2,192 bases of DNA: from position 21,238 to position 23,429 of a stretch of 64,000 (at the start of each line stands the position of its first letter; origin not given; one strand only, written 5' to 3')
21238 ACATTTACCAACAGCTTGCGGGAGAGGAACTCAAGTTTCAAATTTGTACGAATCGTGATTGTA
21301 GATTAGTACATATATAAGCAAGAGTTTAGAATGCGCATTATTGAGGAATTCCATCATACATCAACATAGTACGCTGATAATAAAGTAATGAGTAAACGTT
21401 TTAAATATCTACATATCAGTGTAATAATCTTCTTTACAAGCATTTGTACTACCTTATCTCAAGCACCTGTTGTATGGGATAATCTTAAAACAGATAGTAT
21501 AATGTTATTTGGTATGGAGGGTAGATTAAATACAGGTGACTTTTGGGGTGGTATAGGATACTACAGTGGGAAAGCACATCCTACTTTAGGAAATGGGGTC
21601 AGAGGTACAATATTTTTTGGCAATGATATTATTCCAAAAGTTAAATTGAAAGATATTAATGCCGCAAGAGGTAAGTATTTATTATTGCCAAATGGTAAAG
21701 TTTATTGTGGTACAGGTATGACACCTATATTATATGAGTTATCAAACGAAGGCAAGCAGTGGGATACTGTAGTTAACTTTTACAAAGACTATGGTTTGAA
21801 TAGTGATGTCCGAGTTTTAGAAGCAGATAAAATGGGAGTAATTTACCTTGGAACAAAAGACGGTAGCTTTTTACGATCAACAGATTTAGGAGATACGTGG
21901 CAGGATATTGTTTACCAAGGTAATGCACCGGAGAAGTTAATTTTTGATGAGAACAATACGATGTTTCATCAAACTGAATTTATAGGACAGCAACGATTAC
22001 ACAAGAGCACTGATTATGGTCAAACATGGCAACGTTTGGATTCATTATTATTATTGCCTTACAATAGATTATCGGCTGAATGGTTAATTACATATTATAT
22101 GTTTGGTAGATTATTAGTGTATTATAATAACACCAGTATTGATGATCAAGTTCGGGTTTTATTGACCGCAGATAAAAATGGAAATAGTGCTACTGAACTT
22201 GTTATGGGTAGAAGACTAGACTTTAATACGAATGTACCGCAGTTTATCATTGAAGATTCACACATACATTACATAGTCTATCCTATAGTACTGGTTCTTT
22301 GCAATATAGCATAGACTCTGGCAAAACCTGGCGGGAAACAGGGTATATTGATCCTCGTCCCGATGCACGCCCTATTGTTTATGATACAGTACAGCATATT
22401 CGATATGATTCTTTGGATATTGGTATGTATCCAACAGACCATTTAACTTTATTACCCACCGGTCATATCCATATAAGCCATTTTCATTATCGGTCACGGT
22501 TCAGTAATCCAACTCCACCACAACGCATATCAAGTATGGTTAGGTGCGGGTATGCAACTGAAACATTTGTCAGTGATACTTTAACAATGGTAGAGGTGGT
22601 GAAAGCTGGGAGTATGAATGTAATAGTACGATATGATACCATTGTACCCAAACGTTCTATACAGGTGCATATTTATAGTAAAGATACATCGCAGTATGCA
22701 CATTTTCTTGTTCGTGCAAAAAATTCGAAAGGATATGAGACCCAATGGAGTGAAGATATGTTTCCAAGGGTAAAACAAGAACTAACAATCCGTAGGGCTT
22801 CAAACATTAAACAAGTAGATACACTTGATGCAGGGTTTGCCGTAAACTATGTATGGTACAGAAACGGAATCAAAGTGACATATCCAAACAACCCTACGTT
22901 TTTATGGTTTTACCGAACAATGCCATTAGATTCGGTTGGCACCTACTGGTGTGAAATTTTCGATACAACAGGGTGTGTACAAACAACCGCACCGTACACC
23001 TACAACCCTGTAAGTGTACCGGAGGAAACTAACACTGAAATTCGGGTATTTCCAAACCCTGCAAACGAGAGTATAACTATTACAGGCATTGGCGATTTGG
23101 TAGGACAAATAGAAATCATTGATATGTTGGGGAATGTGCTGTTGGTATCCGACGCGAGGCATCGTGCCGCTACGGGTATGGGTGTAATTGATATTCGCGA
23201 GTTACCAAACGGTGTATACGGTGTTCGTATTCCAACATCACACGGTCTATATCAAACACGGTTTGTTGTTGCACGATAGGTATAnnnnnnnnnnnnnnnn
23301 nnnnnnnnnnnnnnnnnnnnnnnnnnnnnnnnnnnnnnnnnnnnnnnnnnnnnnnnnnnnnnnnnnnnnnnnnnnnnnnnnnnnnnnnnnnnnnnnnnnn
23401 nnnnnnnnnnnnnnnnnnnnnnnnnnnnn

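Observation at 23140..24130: RAYT/IS200-like transposase embedded in REP-like hairpins at the 3' end of a T9SS cargo gene, with a 135 bp duplication of the CTD-coding tail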

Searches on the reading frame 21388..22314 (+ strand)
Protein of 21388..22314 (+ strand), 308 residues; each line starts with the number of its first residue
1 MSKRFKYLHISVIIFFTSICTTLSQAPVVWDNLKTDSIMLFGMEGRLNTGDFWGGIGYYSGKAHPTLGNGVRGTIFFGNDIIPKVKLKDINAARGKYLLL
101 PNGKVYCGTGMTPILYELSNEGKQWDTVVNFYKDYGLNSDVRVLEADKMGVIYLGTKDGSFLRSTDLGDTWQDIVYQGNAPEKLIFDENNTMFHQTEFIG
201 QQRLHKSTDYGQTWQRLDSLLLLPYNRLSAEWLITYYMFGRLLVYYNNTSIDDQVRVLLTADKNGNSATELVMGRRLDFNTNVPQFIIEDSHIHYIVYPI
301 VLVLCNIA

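Call 4: search_protein_families(library=pfam, proteins=[window:21388-22314:+], max_evalue=0.01)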
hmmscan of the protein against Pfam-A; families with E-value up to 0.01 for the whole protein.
window:21388-22314:+ (308 aa): 2 families
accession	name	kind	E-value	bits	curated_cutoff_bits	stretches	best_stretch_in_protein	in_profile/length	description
PF15902.12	Sortilin-Vps10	-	6.6e-06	25.6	33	2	120-218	8-113/446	Sortilin, neurotensin receptor 3,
PF24316.1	Tli3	-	0.0046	17.7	27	0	202-216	84-98/129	T6SS Tli3 immunity protein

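Call 7: search_protein_families(library=ncbifam, proteins=[window:21388-22314:+], max_evalue=0.01)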
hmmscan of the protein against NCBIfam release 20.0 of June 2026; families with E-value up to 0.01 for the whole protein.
window:21388-22314:+ (308 aa): 1 family
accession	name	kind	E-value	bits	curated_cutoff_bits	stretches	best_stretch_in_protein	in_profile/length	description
NF045728.1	glycosyl_F510_1955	equivalog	6.7e-07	28.8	175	1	112-219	114-215/246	F510_1955 family glycosylhydrolase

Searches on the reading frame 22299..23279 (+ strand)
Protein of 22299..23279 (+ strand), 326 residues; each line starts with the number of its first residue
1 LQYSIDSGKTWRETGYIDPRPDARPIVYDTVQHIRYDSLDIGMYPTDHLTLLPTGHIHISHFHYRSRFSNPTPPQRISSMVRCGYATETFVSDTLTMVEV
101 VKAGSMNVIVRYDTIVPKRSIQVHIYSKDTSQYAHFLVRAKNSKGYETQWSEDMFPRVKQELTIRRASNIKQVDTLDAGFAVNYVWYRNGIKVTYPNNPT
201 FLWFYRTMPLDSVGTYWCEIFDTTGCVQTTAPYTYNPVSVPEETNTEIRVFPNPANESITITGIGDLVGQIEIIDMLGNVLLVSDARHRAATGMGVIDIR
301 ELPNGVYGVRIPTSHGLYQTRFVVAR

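Call 4: search_protein_families(library=pfam, proteins=[window:22299-23279:+], max_evalue=0.01)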
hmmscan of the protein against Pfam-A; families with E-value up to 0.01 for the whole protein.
window:22299-23279:+ (326 aa): 1 family
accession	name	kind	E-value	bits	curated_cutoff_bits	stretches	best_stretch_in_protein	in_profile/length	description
PF18962.6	Por_Secre_tail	-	6.4e-10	39.6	27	1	250-324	1-75/75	Secretion system C-terminal sorting domain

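Call 7: search_protein_families(library=ncbifam, proteins=[window:22299-23279:+], max_evalue=0.01)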
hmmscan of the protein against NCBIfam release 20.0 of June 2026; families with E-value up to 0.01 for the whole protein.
window:22299-23279:+ (326 aa): 2 families
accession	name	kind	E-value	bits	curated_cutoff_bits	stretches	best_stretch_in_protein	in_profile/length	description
TIGR04183.1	Por_Secre_tail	domain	3.4e-10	39.8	23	1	250-324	1-71/72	T9SS type A sorting domain-containing protein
NF038113.1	T9SSA_dep_M36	equivalog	1.5e-06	26.6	885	1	238-323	783-867/869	T9SS-dependent M36 family metallopeptidase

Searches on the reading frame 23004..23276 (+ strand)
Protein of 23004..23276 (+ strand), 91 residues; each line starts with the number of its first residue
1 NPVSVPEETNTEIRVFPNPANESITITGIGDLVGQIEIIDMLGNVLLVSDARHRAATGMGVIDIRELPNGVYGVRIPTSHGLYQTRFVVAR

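Call 28: find_homologous_proteins(query=window:23004-23276:+, max_evalue=0.001)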
Query seq(91 aa) (91 aa): 1 proteins with E <= 0.001 among 1 candidates.
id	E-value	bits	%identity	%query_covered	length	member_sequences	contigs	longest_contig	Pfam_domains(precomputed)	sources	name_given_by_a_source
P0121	1.0e-25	107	78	60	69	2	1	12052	PF18962.8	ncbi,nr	ncbi:MAG: T9SS type A sorting domain-containing protein, partial [Candidatus Kapabacteria bacterium]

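Call 29: find_encoding_contigs(protein=P0121, flank=10000)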
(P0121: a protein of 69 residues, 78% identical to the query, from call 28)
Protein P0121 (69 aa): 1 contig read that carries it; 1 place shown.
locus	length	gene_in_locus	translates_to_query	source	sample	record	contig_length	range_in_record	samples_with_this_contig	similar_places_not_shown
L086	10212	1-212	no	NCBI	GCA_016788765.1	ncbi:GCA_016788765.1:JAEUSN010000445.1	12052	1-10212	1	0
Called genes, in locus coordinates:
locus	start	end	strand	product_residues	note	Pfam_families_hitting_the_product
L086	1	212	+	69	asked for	PF18962:Por_Secre_tail (weak)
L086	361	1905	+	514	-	-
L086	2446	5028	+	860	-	PF25173:Beta-prop_WDR3_1st (faint), PF23381:Beta-prop_IFT122_1st (faint), PF23414:Beta-prop_EML_2 (faint), PF24817:WD40_WDHD1_1st (faint), PF25174:Beta-prop_THOC3, PF25175:Beta-prop_WDR5 (weak), PF18962:Por_Secre_tail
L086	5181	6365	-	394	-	PF06224:AlkZ-like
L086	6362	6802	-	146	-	-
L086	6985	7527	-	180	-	PF04307:YdjM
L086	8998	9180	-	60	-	PF07432:Hc1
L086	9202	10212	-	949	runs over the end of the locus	PF00082:Peptidase_S8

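Call 32: search_protein_families(library=pfam, proteins=[L086:361-1905:+], max_evalue=0.01)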
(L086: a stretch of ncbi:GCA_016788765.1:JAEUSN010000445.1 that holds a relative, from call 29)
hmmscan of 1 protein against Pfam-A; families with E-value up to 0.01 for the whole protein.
L086:361-1905:+ (514 aa): 0 families

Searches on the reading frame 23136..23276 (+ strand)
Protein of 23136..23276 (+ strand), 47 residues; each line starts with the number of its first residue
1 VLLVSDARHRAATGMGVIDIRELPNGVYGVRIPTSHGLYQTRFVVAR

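Call 42: find_related_loci(query=A6, collection=genome_contigs, flank=6000)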
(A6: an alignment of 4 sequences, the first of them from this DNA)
Query A6 (47 aa) in genome_contigs; peptide patterns used: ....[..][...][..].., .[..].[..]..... (x = any residue, [..] = any of these).
90 stretches matched a pattern, but none encodes a relative of the query by tblastn (E <= 1e-3).
